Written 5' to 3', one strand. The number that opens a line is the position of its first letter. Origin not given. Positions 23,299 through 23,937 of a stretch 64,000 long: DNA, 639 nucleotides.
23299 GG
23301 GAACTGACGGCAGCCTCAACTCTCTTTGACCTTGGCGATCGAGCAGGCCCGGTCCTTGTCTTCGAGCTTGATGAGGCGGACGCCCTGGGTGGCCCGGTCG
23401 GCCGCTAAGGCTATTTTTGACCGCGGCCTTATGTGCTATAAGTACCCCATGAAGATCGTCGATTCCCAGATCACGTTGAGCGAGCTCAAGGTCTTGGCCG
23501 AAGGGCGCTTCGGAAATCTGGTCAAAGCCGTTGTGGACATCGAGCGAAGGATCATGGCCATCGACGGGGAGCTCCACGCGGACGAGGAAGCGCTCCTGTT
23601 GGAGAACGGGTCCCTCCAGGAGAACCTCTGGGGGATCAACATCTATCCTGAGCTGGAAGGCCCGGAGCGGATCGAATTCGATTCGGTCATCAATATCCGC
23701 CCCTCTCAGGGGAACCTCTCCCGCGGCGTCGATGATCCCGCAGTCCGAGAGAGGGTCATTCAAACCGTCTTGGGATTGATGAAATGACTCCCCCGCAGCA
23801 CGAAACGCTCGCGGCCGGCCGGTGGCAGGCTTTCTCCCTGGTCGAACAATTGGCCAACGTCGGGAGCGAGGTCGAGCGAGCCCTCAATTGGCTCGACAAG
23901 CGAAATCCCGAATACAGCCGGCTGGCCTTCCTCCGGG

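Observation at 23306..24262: Two-gene cassette inserted at the 3' end of gyrA, bracketed by 92-bp direct repeats that duplicate the gyrA C-terminus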

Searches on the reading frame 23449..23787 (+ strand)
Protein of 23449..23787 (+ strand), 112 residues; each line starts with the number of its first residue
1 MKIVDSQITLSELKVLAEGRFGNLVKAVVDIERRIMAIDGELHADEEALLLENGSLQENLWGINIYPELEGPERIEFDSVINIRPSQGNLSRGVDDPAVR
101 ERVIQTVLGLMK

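Call 4: search_protein_families(library=pfam, proteins=[window:23449-23787:+], max_evalue=0.1)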
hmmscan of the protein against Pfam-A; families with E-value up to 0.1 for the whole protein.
window:23449-23787:+ (112 aa): 1 family
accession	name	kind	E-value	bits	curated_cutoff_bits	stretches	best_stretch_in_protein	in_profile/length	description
PF18924.5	DUF5674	-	2.5e-34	118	27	1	3-107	2-106/109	Protein of unknown function (DUF5674)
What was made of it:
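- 23449..23787 (+): Gene 1: DUF5674 protein, 112 aa. Pfam PF18924, E = 2.5e-34, 118 bits against a cut-off of 27 (call 4).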

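Call 5: search_protein_families(library=ncbifam, proteins=[window:23449-23787:+], max_evalue=0.1)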
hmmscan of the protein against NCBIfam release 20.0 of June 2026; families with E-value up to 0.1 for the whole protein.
window:23449-23787:+ (112 aa): 0 families

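Call 10: search_protein_families(library=padloc, proteins=[window:23449-23787:+], max_evalue=1)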
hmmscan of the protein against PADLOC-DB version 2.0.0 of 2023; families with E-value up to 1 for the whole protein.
window:23449-23787:+ (112 aa): 0 families

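Call 11: search_protein_families(library=phrogs, proteins=[window:23449-23787:+], max_evalue=1)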
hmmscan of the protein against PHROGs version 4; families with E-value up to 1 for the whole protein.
window:23449-23787:+ (112 aa): 0 families
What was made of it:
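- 23449..23787 (+): No NCBIfam, PADLOC or PHROG hit (calls 5, 10, 11).
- On Transposon or insertion sequence: No transposase family hit (calls 4, 5, 11).
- There is no hit to known toxin, defence or transposase families (calls 4, 5, 10, 11).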

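Call 13: find_encoding_contigs(protein=window:23449-23787:+, flank=10000, max_places=10)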
Protein window:23449-23787:+ (112 aa): no gene with exactly this product is on record in the collection.

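Call 15: find_homologous_proteins(query=window:23449-23787:+, max_evalue=0.001)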
Query window:23449-23787:+ (112 aa): 7999 proteins with E <= 0.001 among 8000 candidates; the best 120 are listed.
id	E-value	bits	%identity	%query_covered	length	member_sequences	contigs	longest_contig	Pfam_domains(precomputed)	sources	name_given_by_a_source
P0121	5.0e-60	218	92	100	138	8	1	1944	PF18924.5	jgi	jgi:hypothetical protein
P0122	9.3e-57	207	86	100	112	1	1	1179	PF18924.5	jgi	jgi:hypothetical protein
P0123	1.1e-56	207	86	100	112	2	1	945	PF18924.5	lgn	-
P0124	1.3e-56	207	85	100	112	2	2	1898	PF18924.5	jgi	jgi:hypothetical protein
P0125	3.7e-56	205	83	99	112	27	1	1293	PF18924.5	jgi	jgi:hypothetical protein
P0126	3.8e-56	205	86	100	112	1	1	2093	PF18924.5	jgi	jgi:hypothetical protein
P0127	4.0e-56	205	84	100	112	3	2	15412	PF18924.5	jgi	jgi:hypothetical protein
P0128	6.4e-56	205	83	100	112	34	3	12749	PF18924.5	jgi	jgi:hypothetical protein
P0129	8.8e-56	204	83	100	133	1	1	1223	PF18924.5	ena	-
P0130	1.8e-55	203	85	100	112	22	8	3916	PF18924.5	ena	-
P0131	6.4e-55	201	81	100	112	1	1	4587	PF18924.5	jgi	jgi:hypothetical protein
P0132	7.6e-55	201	82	100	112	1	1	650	PF18924.5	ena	-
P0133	7.8e-55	201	82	99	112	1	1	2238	PF18924.5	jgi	jgi:hypothetical protein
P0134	1.3e-54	200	83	100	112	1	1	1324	PF18924.5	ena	-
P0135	1.4e-54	200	81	100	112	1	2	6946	PF18924.5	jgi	-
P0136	1.4e-54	200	85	100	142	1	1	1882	PF18924.5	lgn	-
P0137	2.1e-54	200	80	100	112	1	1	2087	PF18924.5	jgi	-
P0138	2.2e-54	200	85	100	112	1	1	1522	PF18924.5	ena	-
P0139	3.3e-54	199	81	100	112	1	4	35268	PF18924.5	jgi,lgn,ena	-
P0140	4.7e-54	199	79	100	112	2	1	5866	PF18924.5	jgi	jgi:hypothetical protein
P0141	5.8e-54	198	83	100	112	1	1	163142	PF18924.5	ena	-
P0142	6.0e-54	198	81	100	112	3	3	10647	PF18924.5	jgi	jgi:hypothetical protein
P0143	6.7e-54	198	81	100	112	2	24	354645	PF18924.5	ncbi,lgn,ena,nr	ncbi:MAG TPA: DUF5674 family protein [Candidatus Aminicenantes bacterium]|nr:DUF5674 family protein 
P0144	7.8e-54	198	84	100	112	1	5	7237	PF18924.5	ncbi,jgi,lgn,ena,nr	ncbi:MAG TPA: hypothetical protein ENO03_02420 [Candidatus Aminicenantes bacterium]|nr:hypothetical 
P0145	8.2e-54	198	82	100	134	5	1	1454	PF18924.5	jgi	jgi:hypothetical protein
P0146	1.5e-53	197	83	100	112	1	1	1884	PF18924.5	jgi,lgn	-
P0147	1.5e-53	197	83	100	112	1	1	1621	PF18924.5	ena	-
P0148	1.5e-53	197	83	100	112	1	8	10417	PF18924.5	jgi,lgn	-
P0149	2.1e-53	197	83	100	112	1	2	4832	PF18924.5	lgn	-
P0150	2.1e-53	197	82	100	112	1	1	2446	PF18924.5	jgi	-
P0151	3.0e-53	196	83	100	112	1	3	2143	PF18924.5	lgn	-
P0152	3.0e-53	196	83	100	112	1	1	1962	PF18924.5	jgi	jgi:Protein of unknown function (DUF5674)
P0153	3.1e-53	196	83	100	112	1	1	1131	PF18924.5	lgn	-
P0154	3.2e-53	196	83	99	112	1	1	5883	PF18924.5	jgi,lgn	jgi:hypothetical protein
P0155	3.8e-53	196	79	100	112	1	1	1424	PF18924.5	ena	-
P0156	3.9e-53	196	83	100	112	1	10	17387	PF18924.5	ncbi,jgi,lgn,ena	-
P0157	4.2e-53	196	82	100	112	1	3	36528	PF18924.5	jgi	jgi:hypothetical protein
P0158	5.9e-53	195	81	98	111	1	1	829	PF18924.5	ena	-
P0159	7.0e-53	195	81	100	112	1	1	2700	PF18924.5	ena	-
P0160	7.1e-53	195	79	100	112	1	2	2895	PF18924.5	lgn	-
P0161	7.3e-53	195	81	100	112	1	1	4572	PF18924.5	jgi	jgi:hypothetical protein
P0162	7.7e-53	195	83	100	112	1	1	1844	PF18924.5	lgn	-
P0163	8.0e-53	195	81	100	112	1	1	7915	PF18924.5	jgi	jgi:hypothetical protein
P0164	8.2e-53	195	82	100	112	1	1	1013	PF18924.5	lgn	-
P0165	9.5e-53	194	79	100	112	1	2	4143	PF18924.5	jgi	-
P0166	9.9e-53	194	81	100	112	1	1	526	PF18924.5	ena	-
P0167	9.9e-53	194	83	100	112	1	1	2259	PF18924.5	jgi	jgi:hypothetical protein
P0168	1.3e-52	194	79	100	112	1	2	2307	PF18924.5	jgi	jgi:hypothetical protein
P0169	1.6e-52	194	79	100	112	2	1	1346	PF18924.5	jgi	-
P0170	1.7e-52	194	79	100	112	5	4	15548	PF18924.5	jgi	jgi:hypothetical protein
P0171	1.7e-52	194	81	98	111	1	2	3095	PF18924.5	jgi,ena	-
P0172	1.8e-52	194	81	100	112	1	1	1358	PF18924.5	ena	-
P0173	1.8e-52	194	82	100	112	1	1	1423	PF18924.5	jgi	-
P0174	2.8e-52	193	81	100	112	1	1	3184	PF18924.5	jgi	-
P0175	3.6e-52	193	80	100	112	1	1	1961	PF18924.5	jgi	jgi:hypothetical protein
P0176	4.6e-52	192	80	100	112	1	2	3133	PF18924.5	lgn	-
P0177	4.7e-52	192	78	100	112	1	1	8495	PF18924.5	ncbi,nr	ncbi:MAG: DUF5674 family protein [Candidatus Aminicenantes bacterium]|nr:DUF5674 family protein [Can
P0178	4.9e-52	192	77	100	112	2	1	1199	PF18924.5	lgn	-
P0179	5.0e-52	192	79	100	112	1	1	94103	PF18924.5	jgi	-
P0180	5.2e-52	192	77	100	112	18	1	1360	PF18924.5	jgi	-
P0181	5.6e-52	192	80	100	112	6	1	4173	PF18924.5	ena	-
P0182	6.5e-52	192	80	100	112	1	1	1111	PF18924.5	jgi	jgi:hypothetical protein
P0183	6.8e-52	192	80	100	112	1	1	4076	PF18924.5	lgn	-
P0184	7.4e-52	192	78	99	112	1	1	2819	PF18924.5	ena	-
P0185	7.6e-52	192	79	100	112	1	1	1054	PF18924.5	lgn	-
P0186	8.1e-52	191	79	100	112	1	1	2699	PF18924.5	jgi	jgi:Protein of unknown function (DUF5674)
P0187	8.2e-52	191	80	100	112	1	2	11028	PF18924.5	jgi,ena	jgi:hypothetical protein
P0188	8.3e-52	191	80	100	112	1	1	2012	PF18924.5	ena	-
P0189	9.4e-52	191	80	100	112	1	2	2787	PF18924.5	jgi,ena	-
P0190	1.2e-51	191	78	99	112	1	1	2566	PF18924.5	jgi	jgi:Protein of unknown function (DUF5674)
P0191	1.3e-51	191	79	100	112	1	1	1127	PF18924.5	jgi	jgi:Protein of unknown function (DUF5674)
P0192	1.3e-51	191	81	100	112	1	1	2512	PF18924.5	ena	-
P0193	1.4e-51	191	80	100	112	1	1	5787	PF18924.5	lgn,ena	-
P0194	1.6e-51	191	80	100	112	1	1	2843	PF18924.5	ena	-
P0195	1.7e-51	190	79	100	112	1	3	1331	PF18924.5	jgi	jgi:hypothetical protein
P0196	2.0e-51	190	82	94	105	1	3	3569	PF18924.5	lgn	-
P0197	2.1e-51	190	79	100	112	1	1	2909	PF18924.5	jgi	jgi:hypothetical protein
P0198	2.2e-51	190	79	99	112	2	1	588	PF18924.5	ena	-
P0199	2.5e-51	190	80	100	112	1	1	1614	PF18924.5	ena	-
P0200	2.6e-51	190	80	100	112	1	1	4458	PF18924.5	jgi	-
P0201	2.6e-51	190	80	100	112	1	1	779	PF18924.5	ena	-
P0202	2.8e-51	190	78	100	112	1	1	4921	PF18924.5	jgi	jgi:hypothetical protein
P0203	2.9e-51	190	79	100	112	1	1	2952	PF18924.5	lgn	-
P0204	3.3e-51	190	79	100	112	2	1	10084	PF18924.5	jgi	jgi:hypothetical protein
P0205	3.8e-51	189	79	100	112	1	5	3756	PF18924.5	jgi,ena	-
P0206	3.9e-51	189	78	100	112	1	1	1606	PF18924.5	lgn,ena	-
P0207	3.9e-51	189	78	100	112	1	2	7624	PF18924.5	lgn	-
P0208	4.2e-51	189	78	100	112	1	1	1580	PF18924.5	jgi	jgi:hypothetical protein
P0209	5.2e-51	189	77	100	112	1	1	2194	PF18924.5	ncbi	-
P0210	5.4e-51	189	79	100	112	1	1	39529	PF18924.5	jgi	jgi:hypothetical protein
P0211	5.7e-51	189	79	100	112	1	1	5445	PF18924.5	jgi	-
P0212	6.7e-51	189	79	100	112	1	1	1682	PF18924.5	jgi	jgi:hypothetical protein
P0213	6.8e-51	188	77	100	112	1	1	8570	PF18924.5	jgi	jgi:hypothetical protein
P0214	7.2e-51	188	79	100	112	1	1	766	PF18924.5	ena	-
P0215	7.8e-51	188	90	87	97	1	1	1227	PF18924.5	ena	-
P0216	8.7e-51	188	77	100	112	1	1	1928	PF18924.5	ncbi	-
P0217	9.3e-51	188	79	100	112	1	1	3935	PF18924.5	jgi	jgi:hypothetical protein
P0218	1.1e-50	188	79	100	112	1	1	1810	PF18924.5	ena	-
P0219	1.1e-50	188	78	100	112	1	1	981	PF18924.5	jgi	jgi:hypothetical protein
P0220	1.1e-50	188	79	100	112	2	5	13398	PF18924.5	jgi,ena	jgi:hypothetical protein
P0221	1.2e-50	188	79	100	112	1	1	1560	PF18924.5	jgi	jgi:hypothetical protein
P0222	1.3e-50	188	77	100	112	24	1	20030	PF18924.5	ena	-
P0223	1.3e-50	188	75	100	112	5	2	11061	PF18924.5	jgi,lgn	jgi:hypothetical protein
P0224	1.4e-50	188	77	100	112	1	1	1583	PF18924.5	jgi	jgi:hypothetical protein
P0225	1.4e-50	187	79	100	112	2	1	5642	PF18924.5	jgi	-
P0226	1.4e-50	187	79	100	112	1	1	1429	PF18924.5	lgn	-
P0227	1.5e-50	187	77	100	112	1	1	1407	PF18924.5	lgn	-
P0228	1.5e-50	187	78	100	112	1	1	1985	PF18924.5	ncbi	-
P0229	1.8e-50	187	78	100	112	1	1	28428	PF18924.5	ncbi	ncbi:MAG: DUF5674 family protein [Candidatus Aminicenantales bacterium]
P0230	2.0e-50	187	79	100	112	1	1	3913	PF18924.5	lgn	-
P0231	2.3e-50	187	76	100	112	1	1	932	PF18924.5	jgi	jgi:hypothetical protein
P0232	2.6e-50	187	78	100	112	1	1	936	PF18924.5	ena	-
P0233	3.2e-50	186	74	100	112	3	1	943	PF18924.5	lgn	-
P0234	3.8e-50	186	77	100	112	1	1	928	PF18924.5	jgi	jgi:hypothetical protein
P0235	4.2e-50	186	87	87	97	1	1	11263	PF18924.5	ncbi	-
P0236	4.3e-50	186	78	100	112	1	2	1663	PF18924.5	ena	-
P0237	4.6e-50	186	77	100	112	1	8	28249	PF18924.5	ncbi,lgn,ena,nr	ncbi:MAG: hypothetical protein H6P98_2612 [Candidatus Aminicenantes bacterium]|nr:hypothetical prote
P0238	4.9e-50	186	79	100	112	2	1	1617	PF18924.5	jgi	jgi:hypothetical protein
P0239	5.2e-50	186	79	100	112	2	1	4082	PF18924.5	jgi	jgi:hypothetical protein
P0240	5.7e-50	186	79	100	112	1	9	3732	PF18924.5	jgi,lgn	-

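Call 17: find_encoding_contigs(protein=P0143, flank=6000, max_places=6)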
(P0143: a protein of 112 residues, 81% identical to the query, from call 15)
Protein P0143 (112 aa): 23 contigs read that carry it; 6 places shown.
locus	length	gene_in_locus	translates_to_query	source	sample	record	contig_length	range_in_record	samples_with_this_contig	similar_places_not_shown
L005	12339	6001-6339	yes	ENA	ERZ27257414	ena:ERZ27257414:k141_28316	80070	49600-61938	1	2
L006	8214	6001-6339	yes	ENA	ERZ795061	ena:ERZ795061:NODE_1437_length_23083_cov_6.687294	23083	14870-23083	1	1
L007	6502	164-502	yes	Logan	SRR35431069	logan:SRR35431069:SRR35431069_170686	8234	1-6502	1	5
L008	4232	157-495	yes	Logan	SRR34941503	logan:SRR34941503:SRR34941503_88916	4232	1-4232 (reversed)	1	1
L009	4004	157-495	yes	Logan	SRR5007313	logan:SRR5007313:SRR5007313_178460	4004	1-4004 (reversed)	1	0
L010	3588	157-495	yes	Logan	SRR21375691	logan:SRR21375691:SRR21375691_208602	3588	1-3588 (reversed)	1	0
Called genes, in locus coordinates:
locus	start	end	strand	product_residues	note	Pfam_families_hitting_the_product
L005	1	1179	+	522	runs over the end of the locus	PF04389:Peptidase_M28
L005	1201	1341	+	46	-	-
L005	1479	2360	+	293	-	PF00756:Esterase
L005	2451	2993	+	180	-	PF12675:DUF3795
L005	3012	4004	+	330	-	PF08240:ADH_N, PF00107:ADH_zinc_N, PF13602:ADH_zinc_N_2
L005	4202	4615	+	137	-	PF08240:ADH_N (weak), PF13602:ADH_zinc_N_2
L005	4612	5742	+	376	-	PF07661:MORN_2 (faint), PF00326:Peptidase_S9 (faint), PF00756:Esterase (weak), PF10503:Esterase_PHB (faint)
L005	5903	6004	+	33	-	-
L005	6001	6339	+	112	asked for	PF18924:DUF5674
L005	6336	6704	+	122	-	-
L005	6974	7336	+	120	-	-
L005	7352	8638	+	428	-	PF01042:Ribonuc_L-PSP (weak)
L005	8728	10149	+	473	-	PF03435:Sacchrp_dh_NADP, PF16653:Sacchrp_dh_C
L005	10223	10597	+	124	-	PF01243:PNPOx_N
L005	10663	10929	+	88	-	PF00190:Cupin_1 (weak), PF07883:Cupin_2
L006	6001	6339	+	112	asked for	PF18924:DUF5674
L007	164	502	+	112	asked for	PF18924:DUF5674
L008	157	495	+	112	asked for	PF18924:DUF5674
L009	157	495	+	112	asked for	PF18924:DUF5674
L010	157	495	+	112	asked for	PF18924:DUF5674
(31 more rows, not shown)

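Call 29: search_solved_structures(query=window:23449-23787:+, max_evalue=10)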
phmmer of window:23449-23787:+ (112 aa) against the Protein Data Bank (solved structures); distinct sequences matched with E-value up to 10: 3.
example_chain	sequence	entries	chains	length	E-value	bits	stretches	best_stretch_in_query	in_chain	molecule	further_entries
7qg9_a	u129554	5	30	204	0.99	12.7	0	50-69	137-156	Distal tail protein | Distal tail protein pb9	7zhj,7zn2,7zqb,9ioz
4jmq_A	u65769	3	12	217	1.2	12.5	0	51-69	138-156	Bacteriophage T5 distal tail protein | Distal tail protein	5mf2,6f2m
1uvz_A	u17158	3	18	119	1.3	12.4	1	15-70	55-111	THIOREDOXIN | THIOREDOXIN, MITOCHONDRIAL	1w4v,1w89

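Call 40: predict_structure(alignment_id=A1)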
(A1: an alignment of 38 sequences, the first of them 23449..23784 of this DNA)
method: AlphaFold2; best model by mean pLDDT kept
length: 112 residues; sequences in the alignment: 38
mean_pLDDT: 79.8   pTM: 0.76
mean pLDDT of the five models: 79.8, 78.8, 78.3, 76.1, 75.7
residues with pLDDT >= 90: 25; 70-90: 66; 50-70: 9; < 50: 12
segments of 3 or more residues with pLDDT < 50: 81-92
pLDDT, mean of each block of 10 residues (from residue 1): 88 82 83 88 83 89 88 78 40 69 91 81
secondary structure, 60 per line:
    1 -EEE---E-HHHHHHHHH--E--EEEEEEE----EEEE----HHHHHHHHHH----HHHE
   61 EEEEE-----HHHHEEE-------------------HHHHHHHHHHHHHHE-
elements in order: E2-4 H10-18 E24-30 E35-38 H43-52 E60-65 H71-74 E75-77 H97-110

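Call 46: fold_search(model_id=the predicted structure, library=pdb)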
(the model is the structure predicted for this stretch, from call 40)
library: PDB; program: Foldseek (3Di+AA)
matches with E <= 10: 76; with E <= 0.001: 0
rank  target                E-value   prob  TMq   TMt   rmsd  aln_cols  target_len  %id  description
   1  7y5e_D2               1.0e+00  0.03  0.18  0.16  14.3       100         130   19  In situ single-PBS-PSII-PSI-LHCs megacomplex. (released 2023-02-01)
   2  7drp_A                1.2e+00  0.05  0.22  0.10  14.8       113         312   16  Structure of ATP-grasp ligase PsnB complexed with phosphomimetic variant of minimal precursor, Mg, and ADP (released 2021-09-08)
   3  8wm6_D                1.4e+00  0.09  0.30  0.25  10.2        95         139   15  The structure of PSI-CAC(L-14)of R.salina at 2.7 angstroms resolution (released 2024-05-29)
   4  6oza_A                1.5e+00  0.06  0.24  0.17   9.6       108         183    8  Crystal structure of the phycocyanobilin-bound GAF domain from a cyanobacterial phytochrome (released 2020-05-20)
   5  7drm_C                2.4e+00  0.03  0.22  0.10  15.0       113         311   16  Structure of ATP-grasp ligase PsnB complexed with minimal precursor, Mg, and ADP (released 2021-09-08)
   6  1xfj                  2.5e+00  0.11  0.29  0.14   5.7        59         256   24  Crystal structure of protein CC_0490 from Caulobacter crescentus, Pfam DUF152 (released 2004-09-21)
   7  7blz_D                2.5e+00  0.05  0.28  0.24   9.8       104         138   14  Red alga C.merolae Photosystem I (released 2022-03-02)
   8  7dro_B                2.5e+00  0.04  0.24  0.10  13.6       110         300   14  Structure of ATP-grasp ligase PsnB complexed with minimal precursor (released 2021-09-08)
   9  7drm_B                2.5e+00  0.03  0.22  0.10  13.6       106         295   18  Structure of ATP-grasp ligase PsnB complexed with minimal precursor, Mg, and ADP (released 2021-09-08)
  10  6sl5_D                2.7e+00  0.03  0.21  0.18  14.8       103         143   11  Dunaliella Photosystem I Supercomplex (released 2020-06-24)
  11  5zk6                  2.7e+00  0.02  0.20  0.11  15.1       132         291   13  Crystal structure of RimK complexed with RpsF (released 2019-03-27)
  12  5zji_D                2.8e+00  0.05  0.26  0.22  10.3        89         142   13  Structure of photosystem I supercomplex with light-harvesting complexes I and II (released 2018-06-20)
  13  6ozb_A                3.0e+00  0.04  0.23  0.16   9.8       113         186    8  Crystal structure of the phycoerythrobilin-bound GAF domain from a cyanobacterial phytochrome (released 2020-05-20)
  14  2hvq                  3.2e+00  0.01  0.16  0.08  12.1       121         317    8  Structure of Adenylated full-length T4 RNA Ligase 2 (released 2006-10-17)
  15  7drp_D                3.4e+00  0.03  0.22  0.10  13.0       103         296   17  Structure of ATP-grasp ligase PsnB complexed with phosphomimetic variant of minimal precursor, Mg, and ADP (released 2021-09-08)
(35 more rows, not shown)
